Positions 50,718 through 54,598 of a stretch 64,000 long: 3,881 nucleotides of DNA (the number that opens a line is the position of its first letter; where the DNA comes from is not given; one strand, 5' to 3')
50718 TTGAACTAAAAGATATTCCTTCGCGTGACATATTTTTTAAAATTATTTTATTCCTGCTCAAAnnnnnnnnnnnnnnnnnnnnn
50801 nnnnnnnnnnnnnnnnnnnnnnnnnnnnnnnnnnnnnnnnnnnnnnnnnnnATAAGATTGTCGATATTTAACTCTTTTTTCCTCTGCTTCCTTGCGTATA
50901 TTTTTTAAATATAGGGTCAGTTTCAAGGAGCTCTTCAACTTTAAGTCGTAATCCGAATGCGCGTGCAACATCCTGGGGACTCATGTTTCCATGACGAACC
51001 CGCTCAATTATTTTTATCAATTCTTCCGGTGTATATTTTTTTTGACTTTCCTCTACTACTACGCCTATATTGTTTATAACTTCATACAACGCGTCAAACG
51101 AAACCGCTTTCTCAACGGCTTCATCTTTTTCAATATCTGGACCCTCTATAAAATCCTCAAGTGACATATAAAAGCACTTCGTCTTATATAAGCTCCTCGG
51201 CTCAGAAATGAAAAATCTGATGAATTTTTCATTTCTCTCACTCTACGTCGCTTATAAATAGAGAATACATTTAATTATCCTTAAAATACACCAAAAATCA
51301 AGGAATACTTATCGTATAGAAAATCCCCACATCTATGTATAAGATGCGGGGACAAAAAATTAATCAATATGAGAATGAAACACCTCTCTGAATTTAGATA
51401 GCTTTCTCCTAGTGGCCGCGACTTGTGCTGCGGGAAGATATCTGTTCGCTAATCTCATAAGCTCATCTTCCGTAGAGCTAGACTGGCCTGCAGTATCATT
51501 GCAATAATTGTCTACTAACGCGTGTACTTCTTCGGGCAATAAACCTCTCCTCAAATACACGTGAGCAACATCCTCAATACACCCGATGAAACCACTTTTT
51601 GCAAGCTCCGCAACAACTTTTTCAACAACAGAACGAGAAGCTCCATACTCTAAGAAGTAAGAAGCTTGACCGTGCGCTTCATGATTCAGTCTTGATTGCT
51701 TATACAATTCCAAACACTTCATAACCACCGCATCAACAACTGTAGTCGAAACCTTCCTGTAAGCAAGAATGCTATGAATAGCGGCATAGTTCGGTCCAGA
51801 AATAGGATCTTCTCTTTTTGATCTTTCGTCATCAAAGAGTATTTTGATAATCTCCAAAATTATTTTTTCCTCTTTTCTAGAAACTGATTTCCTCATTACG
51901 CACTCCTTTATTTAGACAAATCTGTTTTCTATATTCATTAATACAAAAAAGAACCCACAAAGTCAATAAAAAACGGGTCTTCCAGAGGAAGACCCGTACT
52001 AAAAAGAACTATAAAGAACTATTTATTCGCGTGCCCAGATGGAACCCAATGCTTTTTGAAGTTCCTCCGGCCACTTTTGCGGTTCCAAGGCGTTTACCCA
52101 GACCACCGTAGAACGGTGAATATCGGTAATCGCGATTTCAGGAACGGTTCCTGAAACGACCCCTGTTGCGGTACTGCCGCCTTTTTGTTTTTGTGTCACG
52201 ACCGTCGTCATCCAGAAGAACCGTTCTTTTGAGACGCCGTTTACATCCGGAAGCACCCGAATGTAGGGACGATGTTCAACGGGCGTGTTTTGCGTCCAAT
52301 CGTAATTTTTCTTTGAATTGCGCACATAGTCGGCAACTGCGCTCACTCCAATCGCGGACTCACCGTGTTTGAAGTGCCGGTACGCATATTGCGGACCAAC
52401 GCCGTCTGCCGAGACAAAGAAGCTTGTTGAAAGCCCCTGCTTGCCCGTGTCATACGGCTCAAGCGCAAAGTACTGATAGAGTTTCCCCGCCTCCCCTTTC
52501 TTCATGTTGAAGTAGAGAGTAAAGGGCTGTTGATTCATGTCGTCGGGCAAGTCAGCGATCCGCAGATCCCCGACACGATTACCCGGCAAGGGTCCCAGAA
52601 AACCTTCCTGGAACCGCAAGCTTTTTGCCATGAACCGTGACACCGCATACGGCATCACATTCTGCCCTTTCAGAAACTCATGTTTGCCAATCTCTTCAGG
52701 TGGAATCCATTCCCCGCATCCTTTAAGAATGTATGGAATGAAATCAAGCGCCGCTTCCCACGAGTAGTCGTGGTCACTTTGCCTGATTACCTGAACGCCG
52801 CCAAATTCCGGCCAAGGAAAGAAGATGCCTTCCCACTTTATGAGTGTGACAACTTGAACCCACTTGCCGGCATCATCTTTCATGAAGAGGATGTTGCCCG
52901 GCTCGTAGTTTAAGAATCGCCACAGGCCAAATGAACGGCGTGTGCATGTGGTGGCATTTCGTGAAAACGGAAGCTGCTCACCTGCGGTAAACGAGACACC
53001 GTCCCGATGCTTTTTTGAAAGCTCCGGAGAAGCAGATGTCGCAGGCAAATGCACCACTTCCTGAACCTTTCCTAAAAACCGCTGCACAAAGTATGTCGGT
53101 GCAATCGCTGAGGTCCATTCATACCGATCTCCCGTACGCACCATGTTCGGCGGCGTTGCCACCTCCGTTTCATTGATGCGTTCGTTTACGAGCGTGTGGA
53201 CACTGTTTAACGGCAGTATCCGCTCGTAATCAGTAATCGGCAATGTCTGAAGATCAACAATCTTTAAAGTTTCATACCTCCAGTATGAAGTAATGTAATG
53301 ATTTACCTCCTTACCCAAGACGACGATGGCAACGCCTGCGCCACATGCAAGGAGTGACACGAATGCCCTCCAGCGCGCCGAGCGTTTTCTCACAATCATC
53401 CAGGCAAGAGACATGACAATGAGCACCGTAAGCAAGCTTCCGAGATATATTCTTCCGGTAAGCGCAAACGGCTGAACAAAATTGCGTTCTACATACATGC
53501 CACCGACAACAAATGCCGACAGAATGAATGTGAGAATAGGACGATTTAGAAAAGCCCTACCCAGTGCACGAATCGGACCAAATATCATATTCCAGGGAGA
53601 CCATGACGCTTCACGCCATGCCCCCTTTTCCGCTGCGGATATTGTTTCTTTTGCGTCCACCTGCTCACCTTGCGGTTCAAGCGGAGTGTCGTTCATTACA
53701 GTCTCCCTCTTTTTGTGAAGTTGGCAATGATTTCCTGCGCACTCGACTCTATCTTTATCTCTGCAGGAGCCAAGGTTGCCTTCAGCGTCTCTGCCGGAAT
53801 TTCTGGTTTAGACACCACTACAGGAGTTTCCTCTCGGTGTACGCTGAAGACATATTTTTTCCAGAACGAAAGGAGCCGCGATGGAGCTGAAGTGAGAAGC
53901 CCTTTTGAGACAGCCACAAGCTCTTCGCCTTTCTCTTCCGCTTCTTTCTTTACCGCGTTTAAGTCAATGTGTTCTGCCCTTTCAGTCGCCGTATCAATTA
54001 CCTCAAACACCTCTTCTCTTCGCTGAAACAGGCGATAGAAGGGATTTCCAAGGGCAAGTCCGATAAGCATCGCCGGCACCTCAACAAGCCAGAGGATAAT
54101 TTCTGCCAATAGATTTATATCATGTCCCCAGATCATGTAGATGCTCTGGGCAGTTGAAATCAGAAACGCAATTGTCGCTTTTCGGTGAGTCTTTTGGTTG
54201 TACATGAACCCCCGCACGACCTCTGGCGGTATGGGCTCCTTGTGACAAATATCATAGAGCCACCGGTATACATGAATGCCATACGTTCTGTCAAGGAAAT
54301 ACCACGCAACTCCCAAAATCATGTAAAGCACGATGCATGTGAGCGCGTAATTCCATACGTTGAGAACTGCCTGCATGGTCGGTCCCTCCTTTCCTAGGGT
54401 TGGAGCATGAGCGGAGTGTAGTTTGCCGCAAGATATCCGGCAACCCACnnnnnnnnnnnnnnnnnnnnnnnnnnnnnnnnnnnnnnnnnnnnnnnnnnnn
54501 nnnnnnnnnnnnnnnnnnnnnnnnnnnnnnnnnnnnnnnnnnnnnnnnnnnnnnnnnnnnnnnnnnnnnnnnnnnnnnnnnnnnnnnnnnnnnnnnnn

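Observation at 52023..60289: GC-rich six-gene translationally coupled operon: coiled-coil protein, two unknowns, classic-clade AAA+ ATPase, two membrane proteins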

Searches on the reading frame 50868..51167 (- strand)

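Call 89: search_protein_families(library=phrogs, proteins=[window:50868-51167:-], max_evalue=0.01)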
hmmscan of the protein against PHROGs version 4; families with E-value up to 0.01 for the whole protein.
window:50868-51167:- (99 aa): 1 family
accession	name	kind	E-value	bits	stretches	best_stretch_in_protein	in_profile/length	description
phrog_151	-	integration and excision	0.0049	16.4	1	35-73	118-156/582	transposase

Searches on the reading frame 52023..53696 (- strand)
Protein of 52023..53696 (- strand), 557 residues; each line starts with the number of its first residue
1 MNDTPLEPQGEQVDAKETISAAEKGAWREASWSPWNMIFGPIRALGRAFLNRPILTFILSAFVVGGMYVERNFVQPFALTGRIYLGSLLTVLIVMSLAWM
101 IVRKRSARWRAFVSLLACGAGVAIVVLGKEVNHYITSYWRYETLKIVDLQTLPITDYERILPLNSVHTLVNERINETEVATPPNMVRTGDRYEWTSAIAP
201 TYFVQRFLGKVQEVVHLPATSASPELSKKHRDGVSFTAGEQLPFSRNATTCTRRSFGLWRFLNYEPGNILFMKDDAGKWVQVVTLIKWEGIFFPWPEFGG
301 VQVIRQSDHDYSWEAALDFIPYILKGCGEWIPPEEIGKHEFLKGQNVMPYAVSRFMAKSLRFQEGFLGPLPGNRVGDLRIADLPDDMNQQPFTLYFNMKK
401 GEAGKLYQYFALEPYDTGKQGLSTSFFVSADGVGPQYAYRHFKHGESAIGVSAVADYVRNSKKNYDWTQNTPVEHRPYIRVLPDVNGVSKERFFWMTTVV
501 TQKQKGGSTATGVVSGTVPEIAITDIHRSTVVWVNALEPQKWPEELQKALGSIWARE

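Call 4: search_protein_families(library=pfam, proteins=[window:52023-53696:-], max_evalue=1)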
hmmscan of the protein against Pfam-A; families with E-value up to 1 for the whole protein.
window:52023-53696:- (557 aa): 4 families
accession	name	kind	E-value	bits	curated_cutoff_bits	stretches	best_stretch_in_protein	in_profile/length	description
PF10983.13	DUF2793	-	0.0052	17.1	27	0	165-192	7-34/87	Protein of unknown function (DUF2793)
PF13567.11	DUF4131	-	0.0052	16.9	31.6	1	86-129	8-52/165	Domain of unknown function (DUF4131)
PF20176.3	DUF6541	-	0.083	11.6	29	1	82-139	370-426/646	Family of unknown function (DUF6541)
PF03419.18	Peptidase_U4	-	0.1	12.3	28.4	1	51-130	86-158/284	Sporulation factor SpoIIGA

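Call 5: search_protein_families(library=padloc, proteins=[window:52023-53696:-], max_evalue=1)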
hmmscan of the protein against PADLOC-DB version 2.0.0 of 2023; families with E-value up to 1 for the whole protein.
window:52023-53696:- (557 aa): 0 families

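Call 6: search_protein_families(library=ncbifam, proteins=[window:52023-53696:-], max_evalue=1)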
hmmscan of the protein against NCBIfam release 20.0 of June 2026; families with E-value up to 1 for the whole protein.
window:52023-53696:- (557 aa): 0 families

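Call 31: search_solved_structures(query=A7, max_evalue=10)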
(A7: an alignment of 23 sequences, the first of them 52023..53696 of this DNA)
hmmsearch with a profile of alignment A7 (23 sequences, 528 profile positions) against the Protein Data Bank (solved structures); distinct sequences matched with E-value up to 10: 1.
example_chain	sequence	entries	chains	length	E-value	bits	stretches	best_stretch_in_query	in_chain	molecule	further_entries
9u9h_B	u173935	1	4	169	0.98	11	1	28-121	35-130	Mature 21 kDa protein OPG144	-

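Call 32: search_protein_families(library=pfam, alignment_id=A7, max_evalue=1)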
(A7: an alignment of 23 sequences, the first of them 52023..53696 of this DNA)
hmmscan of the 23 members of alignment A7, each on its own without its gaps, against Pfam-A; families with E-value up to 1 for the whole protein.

A. member 1, window:52023-53696:- (557 aa): 4 families
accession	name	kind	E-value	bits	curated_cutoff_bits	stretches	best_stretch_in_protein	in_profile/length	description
PF10983.13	DUF2793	-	0.0052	17.1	27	0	165-192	7-34/87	Protein of unknown function (DUF2793)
PF13567.11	DUF4131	-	0.0052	16.9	31.6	1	86-129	8-52/165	Domain of unknown function (DUF4131)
PF20176.3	DUF6541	-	0.083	11.6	29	1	82-139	370-426/646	Family of unknown function (DUF6541)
PF03419.18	Peptidase_U4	-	0.1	12.3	28.4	1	51-130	86-158/284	Sporulation factor SpoIIGA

B. families by the number of members that match (of 23 scanned): 30 families (the first 25 are shown)
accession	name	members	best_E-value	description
PF13858.11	DUF4199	4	6.8e-05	Protein of unknown function (DUF4199)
PF13567.11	DUF4131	3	0.0052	Domain of unknown function (DUF4131)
PF02322.20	Cyt_bd_oxida_II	2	0.00078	Cytochrome bd terminal oxidase subunit II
PF01757.29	Acyl_transf_3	2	0.0038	Acyltransferase domain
PF07695.17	7TMR-DISM_7TM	2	0.0046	7TM diverse intracellular signalling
PF22285.2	DUF6962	2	0.041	Family of unknown function (DUF6962)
PF10983.13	DUF2793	1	0.0052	Protein of unknown function (DUF2793)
PF07907.16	YibE_F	1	0.017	YibE/F-like protein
PF04932.20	Wzy_C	1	0.032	O-Antigen ligase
PF04956.18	TrbC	1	0.044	TrbC/VIRB2 pilin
PF17000.10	Asp5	1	0.054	Accessory secretory protein Sec, Asp5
PF20990.2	DUF2207_C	1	0.056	Predicted membrane protein (DUF2207) C-terminal domain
PF19529.4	DUF6057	1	0.067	Family of unknown function (DUF6057)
PF09925.14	DUF2157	1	0.075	Predicted membrane protein (DUF2157)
PF20176.3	DUF6541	1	0.083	Family of unknown function (DUF6541)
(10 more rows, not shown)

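Call 34: find_homologous_proteins(query=A7)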
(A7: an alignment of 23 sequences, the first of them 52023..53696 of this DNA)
Query A7 (23 sequences) (557 aa, profile of the alignment): 125 proteins with E <= 0.001 among 8000 candidates; the best 120 are listed.
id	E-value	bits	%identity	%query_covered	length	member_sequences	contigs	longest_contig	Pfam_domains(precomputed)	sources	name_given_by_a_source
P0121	1.1e-236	805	45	87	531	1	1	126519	-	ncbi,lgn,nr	ncbi:MAG: hypothetical protein Q7K65_03120 [Candidatus Buchananbacteria bacterium]|nr:hypothetical p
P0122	1.8e-227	774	46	92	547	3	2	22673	-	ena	-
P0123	5.8e-227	772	45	92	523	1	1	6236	-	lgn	-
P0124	1.7e-222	758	47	92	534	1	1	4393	-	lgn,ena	-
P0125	5.6e-221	753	46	92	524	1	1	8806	-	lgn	-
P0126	1.1e-219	748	44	90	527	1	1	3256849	-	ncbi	ncbi:MAG: hypothetical protein U0136_10365 [Bdellovibrionota bacterium]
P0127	3.6e-219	747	46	79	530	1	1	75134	-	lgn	-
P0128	5.7e-218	743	45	90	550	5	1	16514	-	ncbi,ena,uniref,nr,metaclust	ncbi:MAG: hypothetical protein A2849_02355 [Candidatus Taylorbacteria bacterium RIFCSPHIGHO2_01_FULL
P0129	3.4e-217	740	45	91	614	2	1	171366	-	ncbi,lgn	-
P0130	2.4e-216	737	45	90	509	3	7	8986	-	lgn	-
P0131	7.1e-216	736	47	87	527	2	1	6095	-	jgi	jgi:hypothetical protein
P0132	2.0e-215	734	47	87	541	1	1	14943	-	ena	-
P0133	9.8e-214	729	44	90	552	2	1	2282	-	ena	-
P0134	1.2e-213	728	45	87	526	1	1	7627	-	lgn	-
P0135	2.2e-213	728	50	77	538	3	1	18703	-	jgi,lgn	jgi:hypothetical protein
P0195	1.5e-186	639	43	78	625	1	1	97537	-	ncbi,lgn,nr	ncbi:MAG: hypothetical protein HYT37_02400 [Candidatus Sungbacteria bacterium]|nr:hypothetical prote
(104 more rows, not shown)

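Call 64: predict_structure(alignment_id=A8)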
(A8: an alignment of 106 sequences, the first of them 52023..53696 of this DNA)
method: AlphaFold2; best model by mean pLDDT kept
length: 557 residues; sequences in the alignment: 106
mean_pLDDT: 92.8   pTM: 0.89
mean pLDDT of the five models: 92.8, 92.4, 92.1, 92.0, 91.9
residues with pLDDT >= 90: 484; 70-90: 39; 50-70: 24; < 50: 10
segments of 3 or more residues with pLDDT < 50: 1-3, 15-19
pLDDT, mean of each block of 10 residues (from residue 1): 51 49 62 87 96 97 95 96 95 94 96 95 93 97 98 97 95 96 97 98 95 97 94 96 96 97 98 98 98 97 92 74 93 98 98 98 97 95 92 96 96 97 98 97 97 98 96 97 98 98 75 83 98 98 98 93
secondary structure, 60 per line:
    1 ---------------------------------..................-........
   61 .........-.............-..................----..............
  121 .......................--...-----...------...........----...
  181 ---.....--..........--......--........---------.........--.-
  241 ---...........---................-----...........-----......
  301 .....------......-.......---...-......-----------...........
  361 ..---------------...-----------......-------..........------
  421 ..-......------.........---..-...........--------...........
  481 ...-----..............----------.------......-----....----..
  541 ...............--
elements in order: H34-51 H53-69 H71-83 H85-102 H107-143 E146-148 E154-156 H163-173 E178-180 E184-188 E191-200 H203-208 E211-218 E231-236 H248-254 H258-263 E264-273 E279-289 E295-305 H312-317 H319-325 E329-331 H333-338 H350-362 E378-380 E392-397 E405-414 E424-429 E436-440 H441-444 H451-461 E470-483 E489-502 E520-525 E531-534 H539-555

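Call 89: search_protein_families(library=phrogs, proteins=[window:52023-53696:-], max_evalue=0.01)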
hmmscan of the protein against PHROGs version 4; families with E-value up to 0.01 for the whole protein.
window:52023-53696:- (557 aa): 0 families

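Call 91: fold_search(model_id=the predicted structure, library=pdb)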
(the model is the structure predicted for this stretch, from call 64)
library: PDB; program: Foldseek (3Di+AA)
matches with E <= 10: 682; with E <= 0.001: 1
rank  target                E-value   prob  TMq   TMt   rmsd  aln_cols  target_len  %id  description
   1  5coz                  8.1e-04  0.89  0.16  0.23  15.5       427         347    7  Crystal structure of an uncharacterized protein (EUBREC_2869) from Eubacterium rectale ATCC 33656 at 1.45 A resolution (released 2015-08-05)
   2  1ui8_A                2.6e-03  0.38  0.15  0.14  17.2       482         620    9  Site-directed mutagenesis of His592 involved in binding of copper ion in Arthrobacter globiformis amine oxidase (released 2004-04-20)
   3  6num                  2.7e-03  0.63  0.18  0.19  13.4       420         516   10  The structure of GH32 from Bifidobacteium adolescentis (released 2020-02-05)
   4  5ay9                  1.1e-02  0.21  0.14  0.17  16.3       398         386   12  Crystal structure of Ruminococcus albus 4-O-beta-D-mannosyl-D-glucose phosphorylase (RaMP1) (released 2016-03-23)
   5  9r0q                  1.2e-02  0.14  0.14  0.19  18.8       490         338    7  Paraoxonase-1 in complex with terbium(III) and 2-hydroxyquinoline (released 2025-08-06)
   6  3ol2_A                1.8e-02  0.13  0.15  0.14  20.2       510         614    8  Receptor-ligand structure of Human Semaphorin 4D with Plexin B1. (released 2010-10-13)
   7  5boi                  1.9e-02  0.25  0.12  0.22  15.8       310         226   11  Bacillus megaterium YpeB C-terminal domain (released 2015-08-12)
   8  7tdz_A                2.1e-02  0.10  0.12  0.08  21.7       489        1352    9  Cryo-EM model of protomer of the cytoplasmic ring of the nuclear pore complex from Xenopus laevis (released 2022-06-22)
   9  3a71                  2.4e-02  0.30  0.16  0.21  11.6       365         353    9  High resolution structure of Penicillium chrysogenum alpha-L-arabinanase (released 2010-09-15)
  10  8xvr_B                3.1e-02  0.18  0.19  0.20  19.5       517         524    8  Crystal structure of inulosucrase from Lactobacillus reuteri 121 mutant R544W (released 2025-01-22)
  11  8xvr_C                3.1e-02  0.16  0.19  0.19  19.5       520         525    9  Crystal structure of inulosucrase from Lactobacillus reuteri 121 mutant R544W (released 2025-01-22)
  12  6pwq_A                3.3e-02  0.18  0.19  0.23  18.4       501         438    8  Crystal structure of Levansucrase from Bacillus subtilis mutant S164A at 2.6 A (released 2020-07-22)
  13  8xvp_A                3.3e-02  0.16  0.18  0.19  18.9       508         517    8  Crystal structure of inulosucrase from Lactobacillus reuteri 121 (released 2025-01-22)
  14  9he8_B                3.3e-02  0.14  0.13  0.14  18.7       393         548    9  The molecular structure of a beta-1,4-D-xylosidase from the probiotic bacterium Levilactobacillus brevis (released 2025-01-15)
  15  7wb4_E                3.5e-02  0.09  0.14  0.08  20.0       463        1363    8  Cryo-EM structure of the NR subunit from X. laevis NPC (released 2022-03-02)
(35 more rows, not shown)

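Call 102: search_protein_families(library=pfam, proteins=[P0195], max_evalue=0.01)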
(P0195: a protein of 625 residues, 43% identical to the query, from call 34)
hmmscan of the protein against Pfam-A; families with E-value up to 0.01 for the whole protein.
P0195 (625 aa): 0 families

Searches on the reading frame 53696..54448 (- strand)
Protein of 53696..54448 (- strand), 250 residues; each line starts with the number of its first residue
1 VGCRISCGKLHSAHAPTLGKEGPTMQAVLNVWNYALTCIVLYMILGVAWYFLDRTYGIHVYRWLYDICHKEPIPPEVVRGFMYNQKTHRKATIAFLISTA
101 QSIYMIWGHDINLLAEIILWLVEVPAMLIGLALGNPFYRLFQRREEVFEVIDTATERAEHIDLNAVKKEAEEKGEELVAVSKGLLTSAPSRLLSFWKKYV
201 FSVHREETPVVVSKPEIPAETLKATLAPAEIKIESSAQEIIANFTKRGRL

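Call 4: search_protein_families(library=pfam, proteins=[window:53696-54448:-], max_evalue=1)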
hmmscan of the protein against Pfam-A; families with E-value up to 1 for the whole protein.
window:53696-54448:- (250 aa): 1 family
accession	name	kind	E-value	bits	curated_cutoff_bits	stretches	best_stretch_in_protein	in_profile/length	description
PF05632.16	DUF792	-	0.097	13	25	1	149-202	64-111/184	Borrelia burgdorferi protein of unknown function (DUF792)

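Call 5: search_protein_families(library=padloc, proteins=[window:53696-54448:-], max_evalue=1)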
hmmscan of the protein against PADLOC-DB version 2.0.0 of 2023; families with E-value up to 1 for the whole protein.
window:53696-54448:- (250 aa): 0 families

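Call 6: search_protein_families(library=ncbifam, proteins=[window:53696-54448:-], max_evalue=1)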
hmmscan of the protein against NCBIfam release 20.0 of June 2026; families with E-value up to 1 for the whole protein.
window:53696-54448:- (250 aa): 0 families

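Call 89: search_protein_families(library=phrogs, proteins=[window:53696-54376:-], max_evalue=0.01)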
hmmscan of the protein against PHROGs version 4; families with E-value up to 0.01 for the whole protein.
window:53696-54376:- (226 aa): 0 families
